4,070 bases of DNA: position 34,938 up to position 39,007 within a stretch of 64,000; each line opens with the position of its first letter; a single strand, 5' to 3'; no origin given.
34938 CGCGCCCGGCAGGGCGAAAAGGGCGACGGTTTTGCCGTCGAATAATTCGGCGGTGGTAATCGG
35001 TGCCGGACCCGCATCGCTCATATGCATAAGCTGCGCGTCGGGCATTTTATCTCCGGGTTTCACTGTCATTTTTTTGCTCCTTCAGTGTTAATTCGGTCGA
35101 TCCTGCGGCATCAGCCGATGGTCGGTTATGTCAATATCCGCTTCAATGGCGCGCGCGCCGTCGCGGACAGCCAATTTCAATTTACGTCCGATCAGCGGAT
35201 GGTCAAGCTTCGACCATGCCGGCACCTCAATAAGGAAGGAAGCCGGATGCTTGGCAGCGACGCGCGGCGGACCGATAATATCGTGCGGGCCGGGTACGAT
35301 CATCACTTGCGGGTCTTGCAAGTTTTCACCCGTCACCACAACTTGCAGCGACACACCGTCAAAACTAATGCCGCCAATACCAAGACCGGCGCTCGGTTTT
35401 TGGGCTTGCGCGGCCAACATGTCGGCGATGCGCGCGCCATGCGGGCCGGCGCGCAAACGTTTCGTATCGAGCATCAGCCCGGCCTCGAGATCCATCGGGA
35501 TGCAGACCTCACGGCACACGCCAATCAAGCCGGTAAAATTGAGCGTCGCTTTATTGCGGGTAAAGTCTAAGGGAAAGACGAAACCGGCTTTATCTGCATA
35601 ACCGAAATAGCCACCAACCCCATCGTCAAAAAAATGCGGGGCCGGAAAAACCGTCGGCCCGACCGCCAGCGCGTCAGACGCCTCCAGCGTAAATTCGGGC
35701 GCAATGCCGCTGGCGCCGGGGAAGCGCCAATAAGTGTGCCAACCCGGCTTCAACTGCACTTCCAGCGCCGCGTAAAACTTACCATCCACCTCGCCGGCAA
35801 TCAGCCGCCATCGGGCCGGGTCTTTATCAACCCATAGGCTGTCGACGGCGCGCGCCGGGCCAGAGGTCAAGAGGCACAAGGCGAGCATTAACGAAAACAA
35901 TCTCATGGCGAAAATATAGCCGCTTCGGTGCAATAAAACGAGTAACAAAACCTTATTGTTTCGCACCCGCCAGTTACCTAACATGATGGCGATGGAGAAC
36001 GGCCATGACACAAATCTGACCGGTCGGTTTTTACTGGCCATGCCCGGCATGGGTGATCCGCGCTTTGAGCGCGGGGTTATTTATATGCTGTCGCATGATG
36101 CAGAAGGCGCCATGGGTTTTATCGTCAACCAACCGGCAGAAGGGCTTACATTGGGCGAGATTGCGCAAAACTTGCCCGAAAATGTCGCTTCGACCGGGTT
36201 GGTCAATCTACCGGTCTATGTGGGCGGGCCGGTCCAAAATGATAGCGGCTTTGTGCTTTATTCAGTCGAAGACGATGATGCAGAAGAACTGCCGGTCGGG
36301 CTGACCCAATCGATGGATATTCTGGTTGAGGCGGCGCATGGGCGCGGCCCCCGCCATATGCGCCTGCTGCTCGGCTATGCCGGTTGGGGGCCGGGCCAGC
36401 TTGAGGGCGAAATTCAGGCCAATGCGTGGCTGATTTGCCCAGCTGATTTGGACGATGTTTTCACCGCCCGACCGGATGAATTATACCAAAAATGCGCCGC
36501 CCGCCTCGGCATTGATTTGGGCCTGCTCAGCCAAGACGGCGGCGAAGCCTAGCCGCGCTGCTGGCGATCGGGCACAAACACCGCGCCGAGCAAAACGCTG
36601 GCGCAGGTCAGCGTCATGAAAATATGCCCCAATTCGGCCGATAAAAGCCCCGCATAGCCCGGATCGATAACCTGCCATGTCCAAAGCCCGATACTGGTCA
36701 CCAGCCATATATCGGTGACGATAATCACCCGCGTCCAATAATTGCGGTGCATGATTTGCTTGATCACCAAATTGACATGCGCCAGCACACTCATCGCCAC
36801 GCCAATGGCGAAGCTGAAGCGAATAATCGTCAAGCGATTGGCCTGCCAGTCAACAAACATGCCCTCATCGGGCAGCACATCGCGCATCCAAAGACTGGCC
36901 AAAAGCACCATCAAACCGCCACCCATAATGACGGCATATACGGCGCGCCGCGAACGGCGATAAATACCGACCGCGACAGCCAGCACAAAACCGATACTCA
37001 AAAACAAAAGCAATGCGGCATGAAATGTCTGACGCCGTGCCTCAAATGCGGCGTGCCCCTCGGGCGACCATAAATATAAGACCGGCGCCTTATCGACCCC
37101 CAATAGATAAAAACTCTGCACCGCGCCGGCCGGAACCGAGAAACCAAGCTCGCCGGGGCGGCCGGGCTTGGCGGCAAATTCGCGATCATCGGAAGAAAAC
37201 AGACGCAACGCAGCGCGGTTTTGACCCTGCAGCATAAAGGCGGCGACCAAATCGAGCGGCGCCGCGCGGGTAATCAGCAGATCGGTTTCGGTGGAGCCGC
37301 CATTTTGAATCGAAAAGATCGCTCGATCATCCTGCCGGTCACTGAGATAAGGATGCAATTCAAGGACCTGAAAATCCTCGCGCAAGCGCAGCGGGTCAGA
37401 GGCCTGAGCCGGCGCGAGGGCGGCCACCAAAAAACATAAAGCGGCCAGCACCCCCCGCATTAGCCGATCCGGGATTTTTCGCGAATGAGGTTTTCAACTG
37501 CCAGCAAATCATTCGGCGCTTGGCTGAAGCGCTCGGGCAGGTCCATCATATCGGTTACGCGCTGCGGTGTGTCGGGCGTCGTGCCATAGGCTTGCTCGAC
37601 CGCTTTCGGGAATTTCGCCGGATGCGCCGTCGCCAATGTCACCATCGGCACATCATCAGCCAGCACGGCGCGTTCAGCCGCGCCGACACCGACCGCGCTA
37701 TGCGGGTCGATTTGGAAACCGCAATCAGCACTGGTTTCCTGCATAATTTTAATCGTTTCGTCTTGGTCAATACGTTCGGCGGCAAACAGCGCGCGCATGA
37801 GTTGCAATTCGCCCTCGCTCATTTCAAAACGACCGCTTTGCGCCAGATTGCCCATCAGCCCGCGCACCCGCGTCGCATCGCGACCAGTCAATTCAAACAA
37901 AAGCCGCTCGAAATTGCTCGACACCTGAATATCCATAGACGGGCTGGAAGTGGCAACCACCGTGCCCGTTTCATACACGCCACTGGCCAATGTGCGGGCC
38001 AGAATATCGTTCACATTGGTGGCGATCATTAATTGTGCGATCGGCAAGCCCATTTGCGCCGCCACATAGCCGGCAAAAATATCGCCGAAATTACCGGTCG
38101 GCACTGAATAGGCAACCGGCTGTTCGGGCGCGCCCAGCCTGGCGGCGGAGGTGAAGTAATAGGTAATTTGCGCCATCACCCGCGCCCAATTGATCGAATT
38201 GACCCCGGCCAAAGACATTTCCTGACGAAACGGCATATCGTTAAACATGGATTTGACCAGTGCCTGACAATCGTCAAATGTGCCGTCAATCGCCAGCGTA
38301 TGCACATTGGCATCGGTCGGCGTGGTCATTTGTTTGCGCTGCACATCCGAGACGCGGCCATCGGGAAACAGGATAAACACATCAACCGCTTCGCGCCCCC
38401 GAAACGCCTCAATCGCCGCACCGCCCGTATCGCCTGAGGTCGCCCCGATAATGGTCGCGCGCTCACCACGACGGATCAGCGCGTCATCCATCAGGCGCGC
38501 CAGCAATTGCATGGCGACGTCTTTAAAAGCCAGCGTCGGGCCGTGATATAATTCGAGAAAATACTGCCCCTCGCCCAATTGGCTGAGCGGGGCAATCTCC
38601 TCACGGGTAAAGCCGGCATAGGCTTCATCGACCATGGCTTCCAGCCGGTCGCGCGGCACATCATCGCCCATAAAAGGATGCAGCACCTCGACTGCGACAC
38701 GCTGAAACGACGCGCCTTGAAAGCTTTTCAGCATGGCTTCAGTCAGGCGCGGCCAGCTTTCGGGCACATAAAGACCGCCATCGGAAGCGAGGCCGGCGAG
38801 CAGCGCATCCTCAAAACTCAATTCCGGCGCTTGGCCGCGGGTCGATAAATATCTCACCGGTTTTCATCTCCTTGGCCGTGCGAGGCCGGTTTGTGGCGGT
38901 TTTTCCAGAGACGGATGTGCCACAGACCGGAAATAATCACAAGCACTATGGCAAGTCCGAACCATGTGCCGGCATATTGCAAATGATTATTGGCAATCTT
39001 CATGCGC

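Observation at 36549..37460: Mini-RgsP: 7TMR-DISM sensor apparently stripped of its c-di-GMP output domains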

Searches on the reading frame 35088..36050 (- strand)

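Call 3: search_protein_families(library=pfam, proteins=[window:35088-36050:-], max_evalue=1)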
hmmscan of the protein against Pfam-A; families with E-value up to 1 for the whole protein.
window:35088-36050:- (320 aa): 1 family
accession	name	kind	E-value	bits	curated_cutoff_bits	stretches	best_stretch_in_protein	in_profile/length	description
PF11412.14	DsbD_N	-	4.9e-13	49.6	25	1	89-187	17-111/119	Thiol:disulfide interchange protein DsbD, N-terminal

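Call 4: search_protein_families(library=ncbifam, proteins=[window:35088-36050:-], max_evalue=1)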
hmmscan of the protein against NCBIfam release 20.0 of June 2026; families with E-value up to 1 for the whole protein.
window:35088-36050:- (320 aa): 0 families

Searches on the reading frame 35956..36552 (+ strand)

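Call 3: search_protein_families(library=pfam, proteins=[window:35956-36552:+], max_evalue=1)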
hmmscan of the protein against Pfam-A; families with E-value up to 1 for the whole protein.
window:35956-36552:+ (198 aa): 1 family
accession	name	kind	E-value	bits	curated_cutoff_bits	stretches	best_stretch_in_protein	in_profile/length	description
PF02622.21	DUF179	-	5.9e-44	150.2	27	1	30-185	1-157/157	AlgH-like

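Call 4: search_protein_families(library=ncbifam, proteins=[window:35956-36552:+], max_evalue=1)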
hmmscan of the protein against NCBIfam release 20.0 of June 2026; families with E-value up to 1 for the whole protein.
window:35956-36552:+ (198 aa): 7 families
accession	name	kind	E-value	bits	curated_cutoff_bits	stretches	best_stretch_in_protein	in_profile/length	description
NF001268.0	PRK00228.1-4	equivalog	3.9e-50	170.4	216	1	14-198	7-201/201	YqgE/AlgH family protein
NF001266.0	PRK00228.1-1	equivalog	3.2e-45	154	198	1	19-198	2-187/187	YqgE/AlgH family protein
NF001267.0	PRK00228.1-2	equivalog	3.9e-41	140.8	284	1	16-198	5-192/192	YqgE/AlgH family protein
NF001270.0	PRK00228.2-2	equivalog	7.6e-35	120.1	225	1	16-192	6-184/193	YqgE/AlgH family protein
NF001272.0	PRK00228.2-4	equivalog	2.5e-22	79.2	241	1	19-192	14-189/198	YqgE/AlgH family protein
NF001271.0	PRK00228.2-3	equivalog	2e-20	73.3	254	1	23-187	12-175/189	YqgE/AlgH family protein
NF001269.0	PRK00228.2-1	equivalog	7.8e-19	68.2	278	1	21-192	19-192/201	YqgE/AlgH family protein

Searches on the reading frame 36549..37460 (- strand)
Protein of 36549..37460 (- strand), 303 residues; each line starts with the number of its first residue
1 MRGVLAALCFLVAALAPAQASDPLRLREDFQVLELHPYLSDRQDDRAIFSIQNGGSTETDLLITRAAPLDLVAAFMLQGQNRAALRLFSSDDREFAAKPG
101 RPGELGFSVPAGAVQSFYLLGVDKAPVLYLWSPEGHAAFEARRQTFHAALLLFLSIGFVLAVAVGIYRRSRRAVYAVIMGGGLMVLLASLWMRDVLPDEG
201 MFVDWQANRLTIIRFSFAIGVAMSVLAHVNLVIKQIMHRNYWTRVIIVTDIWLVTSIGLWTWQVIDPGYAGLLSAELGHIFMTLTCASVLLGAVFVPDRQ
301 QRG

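Call 3: search_protein_families(library=pfam, proteins=[window:36549-37460:-], max_evalue=1)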
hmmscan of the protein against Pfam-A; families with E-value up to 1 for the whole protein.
window:36549-37460:- (303 aa): 1 family
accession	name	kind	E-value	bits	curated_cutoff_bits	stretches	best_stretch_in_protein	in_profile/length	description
PF25732.1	BILF1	-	0.039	13.7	50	1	213-266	176-229/293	Gammaherpesvirus G-protein coupled receptor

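Call 4: search_protein_families(library=ncbifam, proteins=[window:36549-37460:-], max_evalue=1)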
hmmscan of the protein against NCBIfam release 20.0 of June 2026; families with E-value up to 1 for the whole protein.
window:36549-37460:- (303 aa): 0 families

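Call 5: find_homologous_proteins(query=window:36549-37460:-, max_evalue=0.001)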
Query window:36549-37460:- (303 aa): 72 proteins with E <= 0.001 among 8000 candidates.
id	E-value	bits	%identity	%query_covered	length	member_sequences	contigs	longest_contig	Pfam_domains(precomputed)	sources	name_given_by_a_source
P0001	2.8e-174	596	94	96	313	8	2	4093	-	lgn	-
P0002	1.0e-136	473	72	100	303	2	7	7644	-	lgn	-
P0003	7.4e-134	464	70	100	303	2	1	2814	-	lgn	-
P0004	2.0e-129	449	71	99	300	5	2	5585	-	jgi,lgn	jgi:hypothetical protein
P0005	3.7e-129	448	67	100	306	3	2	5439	-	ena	-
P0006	1.0e-128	447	72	94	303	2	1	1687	-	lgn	-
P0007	3.4e-128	445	69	100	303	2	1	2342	-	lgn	-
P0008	1.2e-126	440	69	94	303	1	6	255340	-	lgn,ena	-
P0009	2.4e-126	439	67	99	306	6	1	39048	-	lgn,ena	-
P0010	3.1e-126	439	67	99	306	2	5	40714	-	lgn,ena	-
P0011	1.7e-125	436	66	99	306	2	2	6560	-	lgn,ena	-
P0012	2.5e-125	436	66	99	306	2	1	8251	-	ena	-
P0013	1.4e-124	433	66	99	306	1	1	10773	-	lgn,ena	-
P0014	4.4e-124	431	66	99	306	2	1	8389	-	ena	-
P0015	6.7e-122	424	65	99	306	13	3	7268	-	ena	-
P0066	1.3e-63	233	39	98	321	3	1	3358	-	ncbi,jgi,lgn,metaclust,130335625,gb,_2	metaclust:\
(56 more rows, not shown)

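Call 8: search_solved_structures(query=window:36549-37460:-, max_evalue=10)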
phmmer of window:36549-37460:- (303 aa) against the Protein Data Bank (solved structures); distinct sequences matched with E-value up to 10: 1.
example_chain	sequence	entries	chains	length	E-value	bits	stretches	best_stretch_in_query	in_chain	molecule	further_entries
3hlu_A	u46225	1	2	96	0.55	12.5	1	140-204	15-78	uncharacterized protein DUF2179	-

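Call 10: find_related_loci(query=window:36549-37460:-, collection=genome_contigs, flank=6000)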
Query window:36549-37460:- (303 aa) in genome_contigs; peptide patterns used: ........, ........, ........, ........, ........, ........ (x = any residue, [..] = any of these).
164 stretches matched a pattern; 3 encode a relative of the query (tblastn E <= 1e-3); 3 distinct loci.
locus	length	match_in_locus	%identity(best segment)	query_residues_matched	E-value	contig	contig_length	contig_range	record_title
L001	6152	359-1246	54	7-300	8e-96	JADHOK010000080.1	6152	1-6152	MAG: PS1 clade bacterium isolate BS307-5m-G5 BS307-5m-C11257, whole genome shotgun sequence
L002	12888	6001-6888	50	5-300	5e-91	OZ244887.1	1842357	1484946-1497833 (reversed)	MAG: Parvibaculaceae bacterium isolate 5984cccc-a9f3-4977-b2d2-898f9db29970 genome assembly, chromosome: 1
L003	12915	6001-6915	50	2-302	2e-83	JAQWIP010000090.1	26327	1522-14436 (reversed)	MAG: Alphaproteobacteria bacterium isolate cluster1_bin.56 k141_784752, whole genome shotgun sequence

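Call 11: search_protein_representatives(protein=window:36549-37460:-)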
Query: 303 residues. Proteins with E-value up to 0.001 (for the whole library): 36; up to 1e-10: 24; up to 1e-30: 9. The best 36 are listed.
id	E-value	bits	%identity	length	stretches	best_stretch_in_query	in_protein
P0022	3.3e-92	325.1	55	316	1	6-301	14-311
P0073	7.5e-66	238.6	42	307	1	8-299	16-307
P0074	1.6e-61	224.4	42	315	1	12-301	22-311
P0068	7.1e-61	222.3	43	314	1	9-300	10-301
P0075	2.2e-59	217.4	41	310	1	9-300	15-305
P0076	5.7e-56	206.2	38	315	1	10-301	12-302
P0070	3.7e-55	203.5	54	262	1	6-200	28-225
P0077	1.1e-43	165.9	41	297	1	13-302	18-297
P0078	8.6e-33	130.1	43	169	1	138-301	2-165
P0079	9.3e-22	93.9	59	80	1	223-300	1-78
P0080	1.9e-21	92.9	27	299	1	12-298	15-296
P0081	1.3e-19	86.9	33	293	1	6-295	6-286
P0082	3.2e-19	85.6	31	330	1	6-285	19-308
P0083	2.7e-18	82.5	28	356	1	8-287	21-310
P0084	5.4e-18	81.6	32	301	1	6-287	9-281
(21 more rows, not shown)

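Call 14: search_protein_families(library=pfam, alignment_id=A2, max_evalue=1)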
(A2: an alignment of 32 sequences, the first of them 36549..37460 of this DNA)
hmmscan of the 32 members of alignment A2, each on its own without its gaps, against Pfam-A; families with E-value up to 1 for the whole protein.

A. member 1, window:36549-37460:- (303 aa): 1 family
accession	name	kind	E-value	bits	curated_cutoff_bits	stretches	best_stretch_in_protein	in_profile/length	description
PF25732.1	BILF1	-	0.039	13.7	50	1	213-266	176-229/293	Gammaherpesvirus G-protein coupled receptor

B. families by the number of members that match (of 32 scanned): 24 families
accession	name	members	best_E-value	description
PF13346.12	ABC2_membrane_5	3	0.29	ABC-2 family transporter protein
PF03203.19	MerC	2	0.01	MerC mercury resistance protein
PF22954.2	DUF7027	2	0.092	Domain of unknown function (DUF7027)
PF20136.4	DUF6526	2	0.16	Family of unknown function (DUF6526)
PF04123.18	DUF373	2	0.4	Domain of unknown function (DUF373)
PF25592.1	DUF7937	1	0.00055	Domain of unknown function (DUF7937)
PF21165.2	FGFR3_TM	1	0.0057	Fibroblast growth factor receptor 3 transmembrane domain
PF19534.4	DUF6059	1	0.0076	Family of unknown function (DUF6059)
PF11752.14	DUF3309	1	0.016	Protein of unknown function (DUF3309)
PF03739.19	LptF_LptG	1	0.024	Lipopolysaccharide export system permease LptF/LptG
PF25732.1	BILF1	1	0.039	Gammaherpesvirus G-protein coupled receptor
PF13613.12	HTH_Tnp_4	1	0.052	Helix-turn-helix of DDE superfamily endonuclease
PF25179.1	LMF1_C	1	0.068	Lipase maturation factor C-terminal domain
PF13105.11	DUF3959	1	0.097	Protein of unknown function (DUF3959)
PF13273.12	DUF4064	1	0.12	Protein of unknown function (DUF4064)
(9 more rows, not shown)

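Call 15: search_solved_structures(query=A2, max_evalue=10)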
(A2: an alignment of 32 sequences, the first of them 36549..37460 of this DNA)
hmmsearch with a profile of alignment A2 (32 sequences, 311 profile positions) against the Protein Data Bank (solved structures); distinct sequences matched with E-value up to 10: 3.
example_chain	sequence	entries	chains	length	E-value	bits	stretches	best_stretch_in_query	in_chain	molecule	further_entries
9jj3_B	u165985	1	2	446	0.21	13.9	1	140-274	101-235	Probable proton-coupled zinc antiporter SLC30A4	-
8yq5_E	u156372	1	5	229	4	9.7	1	152-236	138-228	de novo designed ion channel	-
7o3v_F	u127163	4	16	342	7.9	8.7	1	155-248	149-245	TrwI protein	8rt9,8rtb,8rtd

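Call 24: predict_structure(alignment_id=A1)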
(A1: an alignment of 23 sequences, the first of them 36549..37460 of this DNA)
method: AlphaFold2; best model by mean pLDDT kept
length: 303 residues; sequences in the alignment: 23
mean_pLDDT: 83.6   pTM: 0.76
mean pLDDT of the five models: 83.6, 82.4, 81.7, 80.5, 79.5
residues with pLDDT >= 90: 107; 70-90: 161; 50-70: 28; < 50: 7
segments of 3 or more residues with pLDDT < 50: 16-20
pLDDT, mean of each block of 10 residues (from residue 1): 77 54 78 85 78 89 86 72 85 87 89 90 79 92 92 96 91 89 92 81 83 88 81 63 86 91 82 85 94 83 48
secondary structure, 60 per line:
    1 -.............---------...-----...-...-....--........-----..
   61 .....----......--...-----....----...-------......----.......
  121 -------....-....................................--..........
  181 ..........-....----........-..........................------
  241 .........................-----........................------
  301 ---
elements in order: H2-14 E24-26 E32-34 E40-43 E46-53 E59-65 H70-75 E86-89 E94-96 E104-109 E114-120 E128-131 H133-168 H171-190 H192-195 H200-207 H209-234 H241-265 H271-294

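Call 31: fold_search(model_id=the predicted structure, library=pdb)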
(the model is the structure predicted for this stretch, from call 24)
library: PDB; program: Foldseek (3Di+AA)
matches with E <= 10: 805; with E <= 0.001: 0
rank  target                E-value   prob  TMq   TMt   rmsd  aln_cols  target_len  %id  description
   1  7drt_B                3.4e-03  0.69  0.21  0.14  16.6       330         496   11  Human Wntless in complex with Wnt3a (released 2021-07-14)
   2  5sv5                  4.1e-03  1.00  0.22  0.49   4.8       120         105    9  1.0 Angstrom Crystal Structure of pre-Peptidase C-terminal Domain of Collagenase from Bacillus anthracis. (released 2016-08-17)
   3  1nqj_B                4.8e-03  1.00  0.23  0.48   5.0       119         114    9  CRYSTAL STRUCTURE OF CLOSTRIDIUM HISTOLYTICUM COLG COLLAGENASE COLLAGEN-BINDING DOMAIN 3B AT 1.0 ANGSTROM RESOLUTION I (released 2003-04-15)
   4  3wnk                  5.6e-03  0.91  0.19  0.09  16.9       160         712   10  Crystal Structure of Bacillus circulans T-3040 cycloisomaltooligosaccharide glucanotransferase (released 2014-02-05)
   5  7kc4_B                5.6e-03  0.84  0.27  0.19  14.8       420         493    8  Human WLS in complex with WNT8A (released 2021-01-06)
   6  8tzr_B                6.7e-03  0.63  0.22  0.15  16.4       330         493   14  Structure of human Wnt3a bound to WLS and CALR (released 2023-10-18)
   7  9oi3_A                7.0e-03  0.97  0.17  0.17   7.7       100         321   17  Structure of human Fab 604 in complex with influenza H1N1 A/Solomon Island/3/2006 hemagglutinin (released 2026-02-04)
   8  4gxx_E                7.9e-03  0.87  0.16  0.15   8.8       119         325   18  Crystal structure of the "avianized" 1918 influenza virus hemagglutinin (released 2012-12-19)
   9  1nqd_A                1.1e-02  0.98  0.21  0.46   7.6       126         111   10  CRYSTAL STRUCTURE OF CLOSTRIDIUM HISTOLYTICUM COLG COLLAGENASE COLLAGEN-BINDING DOMAIN 3B AT 1.65 ANGSTROM RESOLUTION  (released 2003-04-15)
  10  9mtg_A                1.2e-02  0.94  0.18  0.17   7.5       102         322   13  Structure of porcine Fab 14-2 in complex with influenza H1N1 A/Hawaii/70/2019 hemagglutinin (released 2025-09-24)
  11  6ona_A                1.3e-02  0.93  0.18  0.12   7.9       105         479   16  Crystal structure of Influenza hemagglutinin from strain A/Hickox/JY2/1940 (released 2019-05-01)
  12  7uyi_F                1.3e-02  0.89  0.16  0.12   8.1       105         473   17  Crystal structure of the computationally optimized broadly reactive H1 influenza hemagglutinin P1 (released 2023-04-19)
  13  7uyi_B                1.3e-02  0.89  0.16  0.11   8.1       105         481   17  Crystal structure of the computationally optimized broadly reactive H1 influenza hemagglutinin P1 (released 2023-04-19)
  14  6osr_D                1.4e-02  0.82  0.16  0.12   8.6       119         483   17  Crystal structure of Influenza hemagglutinin from strain A/Melbourne/1/1946(H1N1) (released 2019-05-15)
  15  9cu7_A                1.4e-02  0.90  0.16  0.15   8.1       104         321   16  Structure of 16.ND.92 Fab in complex with A/Solomon Islands/3/2006(H1N1) influenza virus Hemagglutinin (released 2025-07-30)
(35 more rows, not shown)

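Call 62: find_encoding_contigs(protein=P0080, flank=6000, max_places=3)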
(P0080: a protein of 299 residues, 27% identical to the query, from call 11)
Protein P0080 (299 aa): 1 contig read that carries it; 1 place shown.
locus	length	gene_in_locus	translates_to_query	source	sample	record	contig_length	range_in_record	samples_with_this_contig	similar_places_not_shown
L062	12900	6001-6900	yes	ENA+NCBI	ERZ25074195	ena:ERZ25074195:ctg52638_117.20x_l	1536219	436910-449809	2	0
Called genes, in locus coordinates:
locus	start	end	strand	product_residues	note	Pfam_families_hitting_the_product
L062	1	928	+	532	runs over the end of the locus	PF00115:COX1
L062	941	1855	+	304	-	PF01040:UbiA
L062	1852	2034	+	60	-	-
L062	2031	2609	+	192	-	PF04442:CtaG_Cox11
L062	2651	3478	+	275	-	PF00510:COX3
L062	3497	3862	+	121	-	PF06170:DUF983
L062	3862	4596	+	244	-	PF02104:SURF1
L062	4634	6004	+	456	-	PF14821:Thr_synth_N, PF00291:PALP, PF24857:THR4_C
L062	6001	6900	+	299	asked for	-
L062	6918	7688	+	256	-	PF11412:DsbD_N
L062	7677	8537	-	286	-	PF00800:PDT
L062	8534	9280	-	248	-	PF02348:CTP_transf_3, PF12804:NTP_transf_3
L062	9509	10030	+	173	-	PF00034:Cytochrom_C (weak)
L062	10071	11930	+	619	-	PF00496:SBP_bac_5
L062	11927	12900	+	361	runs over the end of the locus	PF00528:BPD_transp_1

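Call 63: find_encoding_contigs(protein=P0066, flank=6000, max_places=3)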
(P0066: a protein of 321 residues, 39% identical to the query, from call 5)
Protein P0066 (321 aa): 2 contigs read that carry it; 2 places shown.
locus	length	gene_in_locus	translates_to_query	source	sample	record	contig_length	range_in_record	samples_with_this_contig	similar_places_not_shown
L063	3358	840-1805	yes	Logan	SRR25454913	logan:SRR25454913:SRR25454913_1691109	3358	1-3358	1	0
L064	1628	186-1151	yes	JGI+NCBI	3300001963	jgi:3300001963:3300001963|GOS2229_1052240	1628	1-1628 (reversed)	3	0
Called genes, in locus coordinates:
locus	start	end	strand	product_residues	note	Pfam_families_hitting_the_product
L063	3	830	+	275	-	?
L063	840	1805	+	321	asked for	-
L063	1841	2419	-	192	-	PF02622:DUF179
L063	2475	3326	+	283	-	PF11412:DsbD_N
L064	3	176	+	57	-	?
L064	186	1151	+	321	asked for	-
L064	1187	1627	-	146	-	PF02622:DUF179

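Call 92: find_encoding_contigs(protein=P0001, flank=3000, max_places=2)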
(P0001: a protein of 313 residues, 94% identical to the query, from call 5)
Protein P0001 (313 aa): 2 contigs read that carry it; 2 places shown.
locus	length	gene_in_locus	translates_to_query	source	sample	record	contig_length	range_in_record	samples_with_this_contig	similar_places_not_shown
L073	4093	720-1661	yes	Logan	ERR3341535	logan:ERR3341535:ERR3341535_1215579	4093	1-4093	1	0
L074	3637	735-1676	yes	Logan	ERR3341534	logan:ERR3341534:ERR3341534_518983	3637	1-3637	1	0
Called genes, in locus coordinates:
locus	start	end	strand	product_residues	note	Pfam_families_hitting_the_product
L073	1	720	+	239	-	?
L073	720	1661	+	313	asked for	-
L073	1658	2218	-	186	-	PF02622:DUF179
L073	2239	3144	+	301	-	PF11412:DsbD_N, PF28432:DUF8393 (weak)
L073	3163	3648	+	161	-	PF00578:AhpC-TSA, PF08534:Redoxin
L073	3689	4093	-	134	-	?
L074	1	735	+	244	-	?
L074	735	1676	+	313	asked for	-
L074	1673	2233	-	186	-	PF02622:DUF179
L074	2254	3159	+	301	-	PF11412:DsbD_N, PF28432:DUF8393 (weak)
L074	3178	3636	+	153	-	?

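Call 93: find_encoding_contigs(protein=P0002, flank=3000, max_places=2)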
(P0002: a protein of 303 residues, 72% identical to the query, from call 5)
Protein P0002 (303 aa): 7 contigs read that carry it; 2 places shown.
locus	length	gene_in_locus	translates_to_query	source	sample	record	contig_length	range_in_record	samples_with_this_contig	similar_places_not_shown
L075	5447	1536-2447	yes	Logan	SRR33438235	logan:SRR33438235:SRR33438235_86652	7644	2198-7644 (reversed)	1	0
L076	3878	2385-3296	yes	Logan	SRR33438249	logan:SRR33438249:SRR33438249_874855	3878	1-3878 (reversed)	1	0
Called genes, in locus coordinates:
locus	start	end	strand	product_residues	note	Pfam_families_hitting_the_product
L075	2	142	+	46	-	?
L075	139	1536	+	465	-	PF14821:Thr_synth_N, PF00291:PALP, PF24857:THR4_C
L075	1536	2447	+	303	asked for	-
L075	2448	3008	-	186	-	PF02622:DUF179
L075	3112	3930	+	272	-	PF11412:DsbD_N, PF28432:DUF8393 (weak)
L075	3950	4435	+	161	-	PF00578:AhpC-TSA, PF08534:Redoxin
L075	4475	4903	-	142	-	PF00075:RNase_H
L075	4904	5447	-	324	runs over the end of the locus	PF01636:APH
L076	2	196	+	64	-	?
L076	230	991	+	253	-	PF02104:SURF1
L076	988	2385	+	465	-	PF14821:Thr_synth_N, PF00291:PALP, PF24857:THR4_C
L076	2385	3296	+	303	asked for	-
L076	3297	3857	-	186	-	PF02622:DUF179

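Call 94: find_encoding_contigs(protein=P0008, flank=3000, max_places=1)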
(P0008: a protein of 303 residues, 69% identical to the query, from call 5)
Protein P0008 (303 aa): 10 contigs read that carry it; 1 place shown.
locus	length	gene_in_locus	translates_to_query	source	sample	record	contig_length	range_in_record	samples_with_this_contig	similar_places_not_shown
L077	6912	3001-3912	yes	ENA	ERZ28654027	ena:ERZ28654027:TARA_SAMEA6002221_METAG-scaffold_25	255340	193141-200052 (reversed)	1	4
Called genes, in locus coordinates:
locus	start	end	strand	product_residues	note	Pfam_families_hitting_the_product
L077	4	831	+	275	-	PF00510:COX3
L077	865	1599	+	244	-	PF02104:SURF1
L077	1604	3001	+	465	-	PF14821:Thr_synth_N, PF00291:PALP, PF24857:THR4_C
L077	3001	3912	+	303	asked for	-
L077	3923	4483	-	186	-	PF02622:DUF179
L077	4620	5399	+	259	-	PF11412:DsbD_N, PF28432:DUF8393 (weak)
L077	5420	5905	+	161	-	PF00578:AhpC-TSA, PF08534:Redoxin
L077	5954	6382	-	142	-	PF00075:RNase_H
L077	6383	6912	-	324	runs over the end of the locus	PF01636:APH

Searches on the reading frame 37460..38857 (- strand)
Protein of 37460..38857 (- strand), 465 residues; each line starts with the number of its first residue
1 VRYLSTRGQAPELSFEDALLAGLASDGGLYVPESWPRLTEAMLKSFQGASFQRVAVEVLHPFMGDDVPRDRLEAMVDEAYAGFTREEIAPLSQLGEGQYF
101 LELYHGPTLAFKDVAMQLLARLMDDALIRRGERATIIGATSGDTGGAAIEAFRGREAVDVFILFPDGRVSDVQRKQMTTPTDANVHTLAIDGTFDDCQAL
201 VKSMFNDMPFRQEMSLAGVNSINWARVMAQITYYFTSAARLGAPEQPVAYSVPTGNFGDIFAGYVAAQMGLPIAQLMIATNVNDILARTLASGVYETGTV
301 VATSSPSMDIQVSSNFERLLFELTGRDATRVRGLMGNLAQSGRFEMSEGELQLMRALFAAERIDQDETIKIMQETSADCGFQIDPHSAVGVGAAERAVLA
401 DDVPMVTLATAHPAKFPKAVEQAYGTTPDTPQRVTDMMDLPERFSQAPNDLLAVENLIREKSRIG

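Call 3: search_protein_families(library=pfam, proteins=[window:37460-38857:-], max_evalue=1)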
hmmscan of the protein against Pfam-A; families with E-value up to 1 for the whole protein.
window:37460-38857:- (465 aa): 3 families
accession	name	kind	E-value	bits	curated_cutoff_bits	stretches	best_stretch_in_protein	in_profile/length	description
PF14821.11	Thr_synth_N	-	5.3e-29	100.6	25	1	2-80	1-79/79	Threonine synthase N terminus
PF00291.31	PALP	-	5.3e-19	69.1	35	1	93-402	19-286/295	Pyridoxal-phosphate dependent enzyme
PF24857.1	THR4_C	-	6.1e-11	42.7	27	1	387-446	1-70/85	Threonine synthase, C-terminal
